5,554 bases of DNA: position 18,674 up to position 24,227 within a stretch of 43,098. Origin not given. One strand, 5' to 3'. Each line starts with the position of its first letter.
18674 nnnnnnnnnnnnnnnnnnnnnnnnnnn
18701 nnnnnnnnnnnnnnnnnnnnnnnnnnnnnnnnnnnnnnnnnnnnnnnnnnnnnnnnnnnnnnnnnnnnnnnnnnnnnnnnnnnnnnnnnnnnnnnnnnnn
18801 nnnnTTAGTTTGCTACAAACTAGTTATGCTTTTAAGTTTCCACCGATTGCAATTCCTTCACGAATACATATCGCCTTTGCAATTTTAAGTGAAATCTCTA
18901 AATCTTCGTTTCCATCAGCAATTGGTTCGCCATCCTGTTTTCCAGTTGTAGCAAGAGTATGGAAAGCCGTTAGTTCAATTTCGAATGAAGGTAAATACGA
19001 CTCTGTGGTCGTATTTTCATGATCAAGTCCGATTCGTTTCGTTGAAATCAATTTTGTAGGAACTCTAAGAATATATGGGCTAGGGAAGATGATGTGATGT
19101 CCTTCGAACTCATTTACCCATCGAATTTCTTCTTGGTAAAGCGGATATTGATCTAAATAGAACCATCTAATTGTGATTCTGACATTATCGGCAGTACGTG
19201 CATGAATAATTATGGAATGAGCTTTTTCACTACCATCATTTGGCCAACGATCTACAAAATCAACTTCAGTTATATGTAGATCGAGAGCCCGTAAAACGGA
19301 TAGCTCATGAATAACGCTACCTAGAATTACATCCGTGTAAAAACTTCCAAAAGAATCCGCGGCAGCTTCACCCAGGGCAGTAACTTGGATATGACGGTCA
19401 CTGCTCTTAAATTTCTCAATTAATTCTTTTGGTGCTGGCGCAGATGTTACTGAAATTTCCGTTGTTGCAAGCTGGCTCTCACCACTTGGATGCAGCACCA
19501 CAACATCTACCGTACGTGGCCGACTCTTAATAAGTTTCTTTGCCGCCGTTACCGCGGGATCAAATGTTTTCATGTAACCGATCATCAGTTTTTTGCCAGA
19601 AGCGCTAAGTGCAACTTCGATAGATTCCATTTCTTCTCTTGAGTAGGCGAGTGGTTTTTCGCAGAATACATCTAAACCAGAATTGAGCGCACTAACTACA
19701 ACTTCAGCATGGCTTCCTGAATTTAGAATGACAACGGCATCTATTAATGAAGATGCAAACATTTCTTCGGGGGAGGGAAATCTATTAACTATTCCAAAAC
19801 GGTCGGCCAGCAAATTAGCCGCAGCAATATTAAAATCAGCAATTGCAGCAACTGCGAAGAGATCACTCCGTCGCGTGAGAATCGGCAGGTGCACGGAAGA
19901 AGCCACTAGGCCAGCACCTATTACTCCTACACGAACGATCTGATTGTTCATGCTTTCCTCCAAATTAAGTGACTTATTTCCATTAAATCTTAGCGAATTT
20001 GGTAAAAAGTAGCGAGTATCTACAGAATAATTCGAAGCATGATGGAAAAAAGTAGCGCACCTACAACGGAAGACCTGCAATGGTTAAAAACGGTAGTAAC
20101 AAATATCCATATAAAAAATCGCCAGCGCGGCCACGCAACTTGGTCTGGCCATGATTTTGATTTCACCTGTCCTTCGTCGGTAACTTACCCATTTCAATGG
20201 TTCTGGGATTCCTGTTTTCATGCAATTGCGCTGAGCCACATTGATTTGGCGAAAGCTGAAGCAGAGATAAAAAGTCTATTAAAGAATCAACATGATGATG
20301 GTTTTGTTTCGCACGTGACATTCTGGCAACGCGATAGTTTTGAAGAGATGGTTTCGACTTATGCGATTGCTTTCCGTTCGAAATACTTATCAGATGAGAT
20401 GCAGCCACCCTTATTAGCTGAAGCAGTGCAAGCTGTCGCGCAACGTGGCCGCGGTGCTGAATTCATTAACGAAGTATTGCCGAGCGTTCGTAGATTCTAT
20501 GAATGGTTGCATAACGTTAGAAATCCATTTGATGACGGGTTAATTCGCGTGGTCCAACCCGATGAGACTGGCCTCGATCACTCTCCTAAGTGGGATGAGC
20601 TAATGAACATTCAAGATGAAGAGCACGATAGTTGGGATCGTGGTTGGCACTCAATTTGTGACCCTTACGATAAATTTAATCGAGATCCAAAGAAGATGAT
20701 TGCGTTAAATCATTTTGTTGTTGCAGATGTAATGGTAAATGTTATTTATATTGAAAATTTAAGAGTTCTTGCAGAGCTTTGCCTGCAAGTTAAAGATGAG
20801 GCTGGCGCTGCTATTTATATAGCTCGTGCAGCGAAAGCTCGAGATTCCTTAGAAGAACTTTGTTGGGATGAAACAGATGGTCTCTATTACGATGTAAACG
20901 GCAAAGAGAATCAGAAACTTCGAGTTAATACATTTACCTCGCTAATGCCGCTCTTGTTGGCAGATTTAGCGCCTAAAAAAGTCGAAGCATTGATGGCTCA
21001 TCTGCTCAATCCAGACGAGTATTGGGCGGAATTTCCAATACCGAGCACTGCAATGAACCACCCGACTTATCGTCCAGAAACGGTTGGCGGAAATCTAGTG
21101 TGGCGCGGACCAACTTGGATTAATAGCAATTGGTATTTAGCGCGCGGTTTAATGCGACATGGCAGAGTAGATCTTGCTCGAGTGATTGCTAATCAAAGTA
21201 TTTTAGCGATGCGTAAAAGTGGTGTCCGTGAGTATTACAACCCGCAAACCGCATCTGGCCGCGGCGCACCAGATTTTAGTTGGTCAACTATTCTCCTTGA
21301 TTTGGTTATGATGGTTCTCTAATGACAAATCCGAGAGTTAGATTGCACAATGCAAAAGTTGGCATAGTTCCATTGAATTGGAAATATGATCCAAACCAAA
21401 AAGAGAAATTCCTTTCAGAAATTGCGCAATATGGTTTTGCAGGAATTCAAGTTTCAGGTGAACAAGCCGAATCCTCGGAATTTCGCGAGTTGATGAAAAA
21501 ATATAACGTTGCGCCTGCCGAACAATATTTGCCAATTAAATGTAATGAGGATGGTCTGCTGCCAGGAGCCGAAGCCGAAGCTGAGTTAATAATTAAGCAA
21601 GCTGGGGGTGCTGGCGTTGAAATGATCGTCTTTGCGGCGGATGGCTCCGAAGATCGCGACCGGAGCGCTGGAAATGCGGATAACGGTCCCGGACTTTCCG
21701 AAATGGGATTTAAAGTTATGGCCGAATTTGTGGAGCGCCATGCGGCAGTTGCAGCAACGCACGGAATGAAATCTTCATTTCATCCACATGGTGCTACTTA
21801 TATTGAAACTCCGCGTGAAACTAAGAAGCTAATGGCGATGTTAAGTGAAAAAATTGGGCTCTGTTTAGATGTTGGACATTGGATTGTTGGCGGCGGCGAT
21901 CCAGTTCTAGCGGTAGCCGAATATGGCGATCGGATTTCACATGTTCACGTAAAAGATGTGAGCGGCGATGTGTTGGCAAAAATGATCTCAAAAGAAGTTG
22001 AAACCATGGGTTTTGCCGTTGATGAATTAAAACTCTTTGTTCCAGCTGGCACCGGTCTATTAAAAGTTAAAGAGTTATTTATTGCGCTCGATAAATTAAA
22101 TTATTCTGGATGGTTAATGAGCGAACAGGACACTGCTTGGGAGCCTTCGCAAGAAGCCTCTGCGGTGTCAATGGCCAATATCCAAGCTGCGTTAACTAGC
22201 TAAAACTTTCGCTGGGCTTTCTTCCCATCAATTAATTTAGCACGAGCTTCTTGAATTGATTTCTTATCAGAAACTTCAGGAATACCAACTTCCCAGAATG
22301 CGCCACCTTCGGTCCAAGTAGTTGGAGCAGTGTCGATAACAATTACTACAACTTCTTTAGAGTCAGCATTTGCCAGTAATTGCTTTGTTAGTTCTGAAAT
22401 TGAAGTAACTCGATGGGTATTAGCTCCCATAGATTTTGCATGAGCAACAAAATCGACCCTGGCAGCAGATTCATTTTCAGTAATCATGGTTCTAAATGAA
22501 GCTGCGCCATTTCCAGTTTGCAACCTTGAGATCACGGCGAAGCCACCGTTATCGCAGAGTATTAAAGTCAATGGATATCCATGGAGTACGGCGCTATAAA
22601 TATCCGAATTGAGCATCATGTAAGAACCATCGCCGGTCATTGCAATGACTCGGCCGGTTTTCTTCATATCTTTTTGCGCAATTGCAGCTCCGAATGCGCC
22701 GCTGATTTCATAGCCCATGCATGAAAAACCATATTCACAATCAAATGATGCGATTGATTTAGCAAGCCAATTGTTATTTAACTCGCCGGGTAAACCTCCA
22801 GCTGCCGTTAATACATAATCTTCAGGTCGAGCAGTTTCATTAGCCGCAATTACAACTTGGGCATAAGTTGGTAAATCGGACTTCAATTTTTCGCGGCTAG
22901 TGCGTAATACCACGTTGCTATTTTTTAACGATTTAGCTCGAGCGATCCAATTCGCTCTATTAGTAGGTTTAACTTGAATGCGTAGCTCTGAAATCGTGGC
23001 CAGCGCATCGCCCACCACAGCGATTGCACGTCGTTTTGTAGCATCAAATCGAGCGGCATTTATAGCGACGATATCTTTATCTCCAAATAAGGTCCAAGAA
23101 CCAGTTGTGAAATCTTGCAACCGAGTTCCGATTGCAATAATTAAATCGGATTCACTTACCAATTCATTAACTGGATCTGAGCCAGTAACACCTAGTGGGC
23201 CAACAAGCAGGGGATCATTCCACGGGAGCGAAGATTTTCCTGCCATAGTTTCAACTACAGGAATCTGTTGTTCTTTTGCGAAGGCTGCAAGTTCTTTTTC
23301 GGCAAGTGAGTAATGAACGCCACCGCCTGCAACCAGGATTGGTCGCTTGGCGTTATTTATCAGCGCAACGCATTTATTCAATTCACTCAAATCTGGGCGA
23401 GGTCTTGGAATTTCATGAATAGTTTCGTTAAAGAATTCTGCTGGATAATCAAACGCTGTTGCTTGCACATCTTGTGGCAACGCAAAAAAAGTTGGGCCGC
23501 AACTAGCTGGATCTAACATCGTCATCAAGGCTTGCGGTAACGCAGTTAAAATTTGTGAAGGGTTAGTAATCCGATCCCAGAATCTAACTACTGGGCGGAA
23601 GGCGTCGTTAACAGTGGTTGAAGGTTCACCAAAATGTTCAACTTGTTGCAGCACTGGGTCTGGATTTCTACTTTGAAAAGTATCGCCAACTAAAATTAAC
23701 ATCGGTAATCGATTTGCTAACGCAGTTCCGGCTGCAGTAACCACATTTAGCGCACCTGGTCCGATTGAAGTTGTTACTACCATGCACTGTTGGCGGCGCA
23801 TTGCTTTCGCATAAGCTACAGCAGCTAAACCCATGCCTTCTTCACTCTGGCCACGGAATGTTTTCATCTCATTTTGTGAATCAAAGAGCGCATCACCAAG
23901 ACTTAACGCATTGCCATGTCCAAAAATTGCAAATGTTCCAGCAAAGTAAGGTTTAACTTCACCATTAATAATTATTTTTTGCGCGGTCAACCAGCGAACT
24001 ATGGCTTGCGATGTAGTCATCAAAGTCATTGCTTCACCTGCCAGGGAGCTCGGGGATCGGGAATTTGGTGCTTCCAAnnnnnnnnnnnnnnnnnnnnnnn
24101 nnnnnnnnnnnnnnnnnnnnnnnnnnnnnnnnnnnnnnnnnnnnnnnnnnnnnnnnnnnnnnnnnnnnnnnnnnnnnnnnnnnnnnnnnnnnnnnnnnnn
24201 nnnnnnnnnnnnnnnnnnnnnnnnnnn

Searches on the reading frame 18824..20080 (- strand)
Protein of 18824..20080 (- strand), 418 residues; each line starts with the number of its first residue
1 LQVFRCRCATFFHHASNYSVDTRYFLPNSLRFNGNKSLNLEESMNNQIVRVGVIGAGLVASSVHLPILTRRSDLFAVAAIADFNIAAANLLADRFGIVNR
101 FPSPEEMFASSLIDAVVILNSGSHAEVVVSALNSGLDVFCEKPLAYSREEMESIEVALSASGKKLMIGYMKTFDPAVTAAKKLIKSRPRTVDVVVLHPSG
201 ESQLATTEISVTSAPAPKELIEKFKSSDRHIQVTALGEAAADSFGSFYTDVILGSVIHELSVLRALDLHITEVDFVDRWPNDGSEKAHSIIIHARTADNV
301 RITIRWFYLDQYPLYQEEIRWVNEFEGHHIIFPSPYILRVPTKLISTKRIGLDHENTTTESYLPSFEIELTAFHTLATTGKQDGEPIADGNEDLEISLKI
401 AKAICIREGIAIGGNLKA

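Call 8: search_protein_families(library=pfam, proteins=[window:18824-20080:-], max_evalue=0.001)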
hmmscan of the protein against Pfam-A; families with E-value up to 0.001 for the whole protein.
window:18824-20080:- (418 aa): 1 family
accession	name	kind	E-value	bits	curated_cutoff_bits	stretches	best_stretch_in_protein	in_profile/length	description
PF01408.29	GFO_IDH_MocA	-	1.2e-19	71.6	24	1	49-169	1-120/120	Oxidoreductase family, NAD-binding Rossmann fold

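Call 40: search_protein_families(library=ncbifam, proteins=[window:18824-20080:-], max_evalue=0.01)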
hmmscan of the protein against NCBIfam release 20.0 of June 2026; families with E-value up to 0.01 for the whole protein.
window:18824-20080:- (418 aa): 8 families
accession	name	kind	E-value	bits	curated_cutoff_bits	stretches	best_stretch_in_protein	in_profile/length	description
TIGR04380.1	myo_inos_iolG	equivalog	1.4e-26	93.2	355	1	49-186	2-139/330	inositol 2-dehydrogenase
NF040723.1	UDP-GlcNAcDh_Arch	equivalog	2.2e-18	66.8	450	1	49-187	1-136/302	UDP-N-acetylglucosamine 3-dehydrogenase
NF052679.1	InsChiInosDhIolG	equivalog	1.7e-16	60.2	540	1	49-187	3-143/343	bifunctional inositol 2-dehydrogenase/D-chiro-inositol 1-dehydrogenase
NF052479.1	LevoglcsnDh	equivalog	1.5e-11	43.6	650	1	49-185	4-147/386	levoglucosan dehydrogenase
NF041392.1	XylDh_Gfo6_Halo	equivalog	2.7e-11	42.9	350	1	44-186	12-157/350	D-xylose 1-dehydrogenase Gfo6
NF008607.0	PRK11579.1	subfamily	1.6e-06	27.3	330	1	47-186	3-139/346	oxidoreductase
NF007574.0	PRK10206.1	equivalog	1.3e-05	24.5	352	1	49-186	3-140/345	oxidoreductase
NF058561.1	BT_2158_fam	equivalog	0.00064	18.4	750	1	76-150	58-135/487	glycoside 3-dehydrogenase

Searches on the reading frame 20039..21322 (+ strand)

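Call 8: search_protein_families(library=pfam, proteins=[window:20039-21322:+], max_evalue=0.001)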
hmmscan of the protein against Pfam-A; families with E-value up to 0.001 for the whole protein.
window:20039-21322:+ (427 aa): 3 families
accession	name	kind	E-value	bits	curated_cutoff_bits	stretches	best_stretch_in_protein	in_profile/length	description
PF22422.2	MGH1-like_GH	-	7e-81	273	27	1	50-416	1-356/356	Mannosylglycerate hydrolase MGH1-like glycoside hydrolase domain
PF03200.22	Glyco_hydro_63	-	2.8e-14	53.2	22.4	1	290-378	339-430/492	Glycosyl hydrolase family 63 C-terminal domain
PF01204.24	Trehalase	-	1.4e-13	51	21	1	113-392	172-463/512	Trehalase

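Call 40: search_protein_families(library=ncbifam, proteins=[window:20039-21322:+], max_evalue=0.01)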
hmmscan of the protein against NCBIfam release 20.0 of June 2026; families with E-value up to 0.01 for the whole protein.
window:20039-21322:+ (427 aa): 5 families
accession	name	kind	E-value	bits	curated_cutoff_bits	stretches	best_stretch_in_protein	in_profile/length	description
NF047898.1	GluglyHdase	equivalog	1.5e-44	152.5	550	2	48-188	30-186/442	glucosylglycerate hydrolase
NF007525.0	PRK10137.1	equivalog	3.8e-19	68.3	625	1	238-420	588-779/790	alpha-glucosidase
NF009774.0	PRK13271.1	subfamily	1.1e-07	31.1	560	1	211-326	319-438/569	alpha,alpha-trehalase TreA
NF009775.0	PRK13272.1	equivalog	1.9e-05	23.4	941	1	212-386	322-484/558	alpha,alpha-trehalase TreA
NF009773.0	PRK13270.1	subfamily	0.00019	20.1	512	1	211-325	329-446/549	alpha,alpha-trehalase TreF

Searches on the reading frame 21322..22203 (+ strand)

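Call 8: search_protein_families(library=pfam, proteins=[window:21322-22203:+], max_evalue=0.001)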
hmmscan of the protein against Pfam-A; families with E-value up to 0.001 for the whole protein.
window:21322-22203:+ (293 aa): 1 family
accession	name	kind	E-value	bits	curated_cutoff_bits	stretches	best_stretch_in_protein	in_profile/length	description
PF01261.30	AP_endonuc_2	-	2.1e-23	83.8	31.1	1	33-273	3-233/249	Xylose isomerase-like TIM barrel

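Call 40: search_protein_families(library=ncbifam, proteins=[window:21322-22203:+], max_evalue=0.01)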
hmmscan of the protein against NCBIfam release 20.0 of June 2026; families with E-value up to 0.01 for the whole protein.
window:21322-22203:+ (293 aa): 3 families
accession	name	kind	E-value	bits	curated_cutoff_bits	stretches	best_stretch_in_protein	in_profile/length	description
TIGR04379.1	myo_inos_iolE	equivalog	2e-36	126.1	290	1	11-289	2-288/290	myo-inosose-2 dehydratase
NF041277.1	coba_remo_CbiR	equivalog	3e-06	26.9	105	1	149-214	131-198/249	cobamide remodeling phosphodiesterase CbiR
TIGR03234.1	OH-pyruv-isom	equivalog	0.0012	18.2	353.45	0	243-269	214-240/254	hydroxypyruvate isomerase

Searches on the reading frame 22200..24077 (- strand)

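Call 7: search_protein_families(library=pfam, proteins=[window:22200-24077:-], max_evalue=0.001)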
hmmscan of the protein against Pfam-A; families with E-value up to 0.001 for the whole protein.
window:22200-24077:- (625 aa): 3 families
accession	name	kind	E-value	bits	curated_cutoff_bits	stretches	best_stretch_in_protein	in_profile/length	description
PF00205.28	TPP_enzyme_M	-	7.2e-37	126.6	30.4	1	234-365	2-137/137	Thiamine pyrophosphate enzyme, central domain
PF02775.26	TPP_enzyme_C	-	3.7e-23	82.5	21.9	1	444-580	20-150/151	Thiamine pyrophosphate enzyme, C-terminal TPP binding domain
PF02776.23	TPP_enzyme_N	-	3.2e-12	46.7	26.8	1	55-144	25-111/119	Thiamine pyrophosphate enzyme, N-terminal TPP binding domain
